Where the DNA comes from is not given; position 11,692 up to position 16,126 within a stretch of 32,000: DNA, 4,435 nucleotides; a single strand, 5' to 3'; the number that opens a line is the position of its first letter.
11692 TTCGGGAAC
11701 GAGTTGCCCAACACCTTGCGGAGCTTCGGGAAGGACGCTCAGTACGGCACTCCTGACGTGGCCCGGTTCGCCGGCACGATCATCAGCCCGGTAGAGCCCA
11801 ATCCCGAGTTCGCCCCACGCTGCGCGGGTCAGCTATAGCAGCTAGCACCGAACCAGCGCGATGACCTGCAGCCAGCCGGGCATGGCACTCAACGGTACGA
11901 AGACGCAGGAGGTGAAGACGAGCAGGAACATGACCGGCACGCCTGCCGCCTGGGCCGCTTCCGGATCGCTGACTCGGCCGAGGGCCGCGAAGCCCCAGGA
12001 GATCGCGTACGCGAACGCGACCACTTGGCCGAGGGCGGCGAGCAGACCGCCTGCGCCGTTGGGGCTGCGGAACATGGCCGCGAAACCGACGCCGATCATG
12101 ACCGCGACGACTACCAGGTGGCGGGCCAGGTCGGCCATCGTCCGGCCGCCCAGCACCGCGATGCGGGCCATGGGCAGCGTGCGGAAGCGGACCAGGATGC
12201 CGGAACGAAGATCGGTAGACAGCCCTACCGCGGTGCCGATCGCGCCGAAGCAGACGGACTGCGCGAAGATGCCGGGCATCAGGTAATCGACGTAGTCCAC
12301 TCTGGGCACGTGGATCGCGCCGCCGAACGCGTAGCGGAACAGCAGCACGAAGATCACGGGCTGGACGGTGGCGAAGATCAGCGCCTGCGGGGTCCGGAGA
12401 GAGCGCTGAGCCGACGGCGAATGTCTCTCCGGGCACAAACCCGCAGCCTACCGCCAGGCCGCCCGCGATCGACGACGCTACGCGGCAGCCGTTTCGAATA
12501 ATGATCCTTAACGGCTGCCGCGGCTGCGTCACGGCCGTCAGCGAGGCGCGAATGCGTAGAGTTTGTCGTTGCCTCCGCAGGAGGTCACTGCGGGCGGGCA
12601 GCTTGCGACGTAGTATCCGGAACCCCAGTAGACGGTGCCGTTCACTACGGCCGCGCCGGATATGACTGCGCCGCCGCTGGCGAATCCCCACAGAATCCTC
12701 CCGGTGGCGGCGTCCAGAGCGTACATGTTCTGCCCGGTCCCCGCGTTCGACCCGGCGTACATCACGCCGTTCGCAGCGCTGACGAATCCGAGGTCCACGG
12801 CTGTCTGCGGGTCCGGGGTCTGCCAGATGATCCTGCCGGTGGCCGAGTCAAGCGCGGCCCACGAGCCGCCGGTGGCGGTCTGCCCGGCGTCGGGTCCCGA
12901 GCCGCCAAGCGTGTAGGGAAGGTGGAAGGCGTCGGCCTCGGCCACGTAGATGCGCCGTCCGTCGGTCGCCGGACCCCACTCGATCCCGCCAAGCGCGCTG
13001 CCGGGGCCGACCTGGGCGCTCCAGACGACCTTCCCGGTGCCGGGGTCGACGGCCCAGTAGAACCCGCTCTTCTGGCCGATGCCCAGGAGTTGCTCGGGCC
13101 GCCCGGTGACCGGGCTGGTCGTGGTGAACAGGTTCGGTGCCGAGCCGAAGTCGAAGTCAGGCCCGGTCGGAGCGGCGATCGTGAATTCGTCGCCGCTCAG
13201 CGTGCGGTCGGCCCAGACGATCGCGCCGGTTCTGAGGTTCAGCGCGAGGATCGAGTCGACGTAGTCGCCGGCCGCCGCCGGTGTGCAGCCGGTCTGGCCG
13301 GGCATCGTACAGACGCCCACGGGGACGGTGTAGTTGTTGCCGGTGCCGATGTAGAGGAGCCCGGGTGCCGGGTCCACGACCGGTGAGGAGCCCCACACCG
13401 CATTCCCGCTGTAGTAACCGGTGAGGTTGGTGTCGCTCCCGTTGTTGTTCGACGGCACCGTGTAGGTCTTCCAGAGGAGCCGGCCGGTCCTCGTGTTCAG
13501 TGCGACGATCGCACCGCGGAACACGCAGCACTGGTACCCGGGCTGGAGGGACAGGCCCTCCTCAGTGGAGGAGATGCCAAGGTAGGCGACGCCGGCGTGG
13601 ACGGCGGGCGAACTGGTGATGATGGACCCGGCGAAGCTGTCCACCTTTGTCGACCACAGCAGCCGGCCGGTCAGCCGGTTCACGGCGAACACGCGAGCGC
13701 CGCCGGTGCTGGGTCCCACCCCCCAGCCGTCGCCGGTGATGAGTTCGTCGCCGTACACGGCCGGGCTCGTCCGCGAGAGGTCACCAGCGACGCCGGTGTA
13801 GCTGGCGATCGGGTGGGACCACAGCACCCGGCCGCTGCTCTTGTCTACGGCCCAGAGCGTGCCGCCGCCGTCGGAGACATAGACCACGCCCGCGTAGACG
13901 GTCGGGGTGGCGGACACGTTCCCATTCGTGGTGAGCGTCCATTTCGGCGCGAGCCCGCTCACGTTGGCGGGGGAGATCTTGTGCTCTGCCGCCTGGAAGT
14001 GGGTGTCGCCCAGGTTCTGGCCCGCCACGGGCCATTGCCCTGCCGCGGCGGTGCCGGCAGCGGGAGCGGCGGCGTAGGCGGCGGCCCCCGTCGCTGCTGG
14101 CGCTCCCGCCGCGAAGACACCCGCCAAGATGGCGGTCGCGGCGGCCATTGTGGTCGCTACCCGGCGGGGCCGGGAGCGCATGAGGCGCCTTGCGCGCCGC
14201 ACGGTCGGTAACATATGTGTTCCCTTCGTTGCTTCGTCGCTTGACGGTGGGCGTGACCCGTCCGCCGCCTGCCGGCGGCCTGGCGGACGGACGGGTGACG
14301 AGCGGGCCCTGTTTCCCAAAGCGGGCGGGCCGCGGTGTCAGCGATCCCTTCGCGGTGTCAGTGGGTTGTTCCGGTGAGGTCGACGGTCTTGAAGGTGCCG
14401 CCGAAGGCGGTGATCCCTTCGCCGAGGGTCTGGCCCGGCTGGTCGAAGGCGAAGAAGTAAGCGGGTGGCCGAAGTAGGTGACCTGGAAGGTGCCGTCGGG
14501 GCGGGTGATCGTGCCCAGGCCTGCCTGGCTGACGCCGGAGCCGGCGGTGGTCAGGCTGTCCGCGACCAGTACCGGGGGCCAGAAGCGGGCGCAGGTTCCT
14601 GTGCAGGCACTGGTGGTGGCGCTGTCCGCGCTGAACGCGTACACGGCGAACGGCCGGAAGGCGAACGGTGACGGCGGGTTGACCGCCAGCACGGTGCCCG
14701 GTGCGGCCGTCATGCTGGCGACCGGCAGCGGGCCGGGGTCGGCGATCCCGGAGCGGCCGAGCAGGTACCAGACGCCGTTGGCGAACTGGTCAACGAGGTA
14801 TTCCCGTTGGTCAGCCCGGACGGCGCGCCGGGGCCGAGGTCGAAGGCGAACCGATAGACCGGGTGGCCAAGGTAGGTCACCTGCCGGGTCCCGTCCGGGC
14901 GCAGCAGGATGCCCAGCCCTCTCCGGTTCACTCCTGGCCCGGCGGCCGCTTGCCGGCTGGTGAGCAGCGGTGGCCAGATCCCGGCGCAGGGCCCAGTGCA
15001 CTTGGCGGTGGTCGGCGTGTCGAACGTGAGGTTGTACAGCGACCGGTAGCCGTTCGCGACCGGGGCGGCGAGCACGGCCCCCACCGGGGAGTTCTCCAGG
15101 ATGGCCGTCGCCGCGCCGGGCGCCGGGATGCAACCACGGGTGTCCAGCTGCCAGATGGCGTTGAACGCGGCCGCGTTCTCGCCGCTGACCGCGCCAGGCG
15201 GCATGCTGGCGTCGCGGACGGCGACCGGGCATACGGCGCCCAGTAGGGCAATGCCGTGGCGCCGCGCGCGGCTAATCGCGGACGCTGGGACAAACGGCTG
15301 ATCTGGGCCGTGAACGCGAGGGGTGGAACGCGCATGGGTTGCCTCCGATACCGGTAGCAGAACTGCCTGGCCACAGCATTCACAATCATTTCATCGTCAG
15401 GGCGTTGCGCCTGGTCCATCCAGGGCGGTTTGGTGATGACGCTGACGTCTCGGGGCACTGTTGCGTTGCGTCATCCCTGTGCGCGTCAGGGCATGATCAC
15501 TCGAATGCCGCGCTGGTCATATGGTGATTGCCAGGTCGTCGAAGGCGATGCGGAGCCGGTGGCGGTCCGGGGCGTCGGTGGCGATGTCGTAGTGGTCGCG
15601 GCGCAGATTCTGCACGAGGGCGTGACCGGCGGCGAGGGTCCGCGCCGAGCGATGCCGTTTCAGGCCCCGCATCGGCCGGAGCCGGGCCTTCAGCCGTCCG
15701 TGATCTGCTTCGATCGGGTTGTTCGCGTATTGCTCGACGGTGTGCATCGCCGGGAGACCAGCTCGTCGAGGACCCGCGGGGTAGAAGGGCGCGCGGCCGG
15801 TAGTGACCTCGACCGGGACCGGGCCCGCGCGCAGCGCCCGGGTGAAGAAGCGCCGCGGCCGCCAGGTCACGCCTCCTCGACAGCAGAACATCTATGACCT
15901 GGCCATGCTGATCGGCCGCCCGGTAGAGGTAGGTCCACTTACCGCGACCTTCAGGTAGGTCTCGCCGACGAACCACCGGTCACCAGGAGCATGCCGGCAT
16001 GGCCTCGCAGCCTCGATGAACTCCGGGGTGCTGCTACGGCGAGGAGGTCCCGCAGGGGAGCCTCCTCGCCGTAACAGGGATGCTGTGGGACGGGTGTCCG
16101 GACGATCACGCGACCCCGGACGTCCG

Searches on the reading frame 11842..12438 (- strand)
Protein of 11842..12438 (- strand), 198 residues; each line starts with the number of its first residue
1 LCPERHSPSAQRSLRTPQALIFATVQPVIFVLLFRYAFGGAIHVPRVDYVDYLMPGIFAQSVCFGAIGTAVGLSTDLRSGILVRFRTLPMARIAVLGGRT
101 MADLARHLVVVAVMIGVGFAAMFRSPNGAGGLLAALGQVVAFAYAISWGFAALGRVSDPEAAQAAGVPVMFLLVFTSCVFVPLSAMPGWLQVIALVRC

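Call 14: search_protein_families(library=pfam, proteins=[window:11842-12438:-], max_evalue=0.01)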
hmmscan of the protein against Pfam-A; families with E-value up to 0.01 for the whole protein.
window:11842-12438:- (198 aa): 2 families
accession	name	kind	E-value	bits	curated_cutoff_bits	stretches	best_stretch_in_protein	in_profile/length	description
PF01061.29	ABC2_membrane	-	2.5e-19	70.1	26.9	1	11-195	12-195/211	ABC-2 type transporter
PF12698.13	ABC2_membrane_3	-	7.9e-14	51.9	31.6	1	47-195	158-304/347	ABC-2 family transporter protein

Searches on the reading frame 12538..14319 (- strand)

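Call 14: search_protein_families(library=pfam, proteins=[window:12538-14319:-], max_evalue=0.01)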
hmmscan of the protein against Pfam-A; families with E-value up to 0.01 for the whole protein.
window:12538-14319:- (593 aa): 4 families
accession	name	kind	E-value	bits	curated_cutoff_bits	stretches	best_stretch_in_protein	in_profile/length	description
PF13360.13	PQQ_2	-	1.5e-30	107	27.6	3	125-243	55-170/233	Outer membrane protein assembly factor BamB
PF01011.28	PQQ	-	4.8e-27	95.3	26.7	2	96-434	1-337/595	Glucose/ethanol/alcohol dehydrogenase, beta-propeller domain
PF13570.13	Beta-prop_ACSF4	-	5.6e-14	52.7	133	2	112-228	112-214/329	Beta-alanine-activating enzyme, beta-propeller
PF23727.1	Beta-prop_FAM234A_B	-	0.00067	18.7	26.4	0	154-172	101-119/467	FAM234A/B beta-propeller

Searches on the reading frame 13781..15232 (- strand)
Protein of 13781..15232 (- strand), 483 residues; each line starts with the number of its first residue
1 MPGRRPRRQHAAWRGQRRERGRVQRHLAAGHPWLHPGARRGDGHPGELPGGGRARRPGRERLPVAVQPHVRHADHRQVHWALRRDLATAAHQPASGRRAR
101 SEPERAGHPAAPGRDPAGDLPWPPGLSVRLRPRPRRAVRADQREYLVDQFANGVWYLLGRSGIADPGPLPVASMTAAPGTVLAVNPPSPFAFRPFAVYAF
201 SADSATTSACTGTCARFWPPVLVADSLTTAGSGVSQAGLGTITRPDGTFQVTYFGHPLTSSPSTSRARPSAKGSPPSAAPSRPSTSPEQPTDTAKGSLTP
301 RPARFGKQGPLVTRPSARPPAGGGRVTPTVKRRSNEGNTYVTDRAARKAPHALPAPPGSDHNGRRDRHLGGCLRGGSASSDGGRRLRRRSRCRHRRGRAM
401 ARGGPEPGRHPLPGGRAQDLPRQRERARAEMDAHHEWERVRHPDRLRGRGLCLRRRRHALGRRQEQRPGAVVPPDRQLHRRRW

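Call 14: search_protein_families(library=pfam, proteins=[window:13781-15232:-], max_evalue=0.01)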
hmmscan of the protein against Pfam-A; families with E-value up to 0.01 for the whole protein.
window:13781-15232:- (483 aa): 1 family
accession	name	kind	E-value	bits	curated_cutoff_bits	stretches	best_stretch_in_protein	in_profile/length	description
PF03640.20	Lipoprotein_15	-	4.9e-09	36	24.4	1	197-221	19-46/47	Secreted repeat of unknown function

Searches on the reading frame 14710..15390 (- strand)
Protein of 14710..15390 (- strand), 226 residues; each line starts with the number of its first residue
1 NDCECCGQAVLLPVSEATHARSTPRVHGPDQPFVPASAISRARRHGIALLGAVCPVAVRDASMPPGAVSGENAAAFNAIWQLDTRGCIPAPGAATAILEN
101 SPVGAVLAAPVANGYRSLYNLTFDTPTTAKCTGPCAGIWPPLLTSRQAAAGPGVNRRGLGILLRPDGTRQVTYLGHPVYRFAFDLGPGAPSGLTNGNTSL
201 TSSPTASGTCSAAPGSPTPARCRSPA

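Call 14: search_protein_families(library=pfam, proteins=[window:14710-15390:-], max_evalue=0.01)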
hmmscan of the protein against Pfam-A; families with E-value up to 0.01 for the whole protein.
window:14710-15390:- (226 aa): 1 family
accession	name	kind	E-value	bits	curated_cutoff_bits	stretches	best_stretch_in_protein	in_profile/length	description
PF03640.20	Lipoprotein_15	-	3.3e-12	46.1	24.4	2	163-191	4-32/47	Secreted repeat of unknown function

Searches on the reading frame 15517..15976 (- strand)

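Call 14: search_protein_families(library=pfam, proteins=[window:15517-15891:-], max_evalue=0.01)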
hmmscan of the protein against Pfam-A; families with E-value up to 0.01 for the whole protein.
window:15517-15891:- (124 aa): 1 family
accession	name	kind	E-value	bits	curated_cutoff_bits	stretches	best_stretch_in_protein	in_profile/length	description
PF13610.12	DDE_Tnp_IS240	-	6.5e-16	59.2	27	1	13-100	45-139/139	DDE domain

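Call 66: search_protein_families(library=pfam, proteins=[window:15517-15976:-], max_evalue=1)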
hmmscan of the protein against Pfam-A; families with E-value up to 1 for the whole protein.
window:15517-15976:- (153 aa): 1 family
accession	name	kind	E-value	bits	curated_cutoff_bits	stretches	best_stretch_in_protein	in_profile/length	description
PF13610.12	DDE_Tnp_IS240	-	3.5e-09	37.4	27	1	11-42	14-45/139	DDE domain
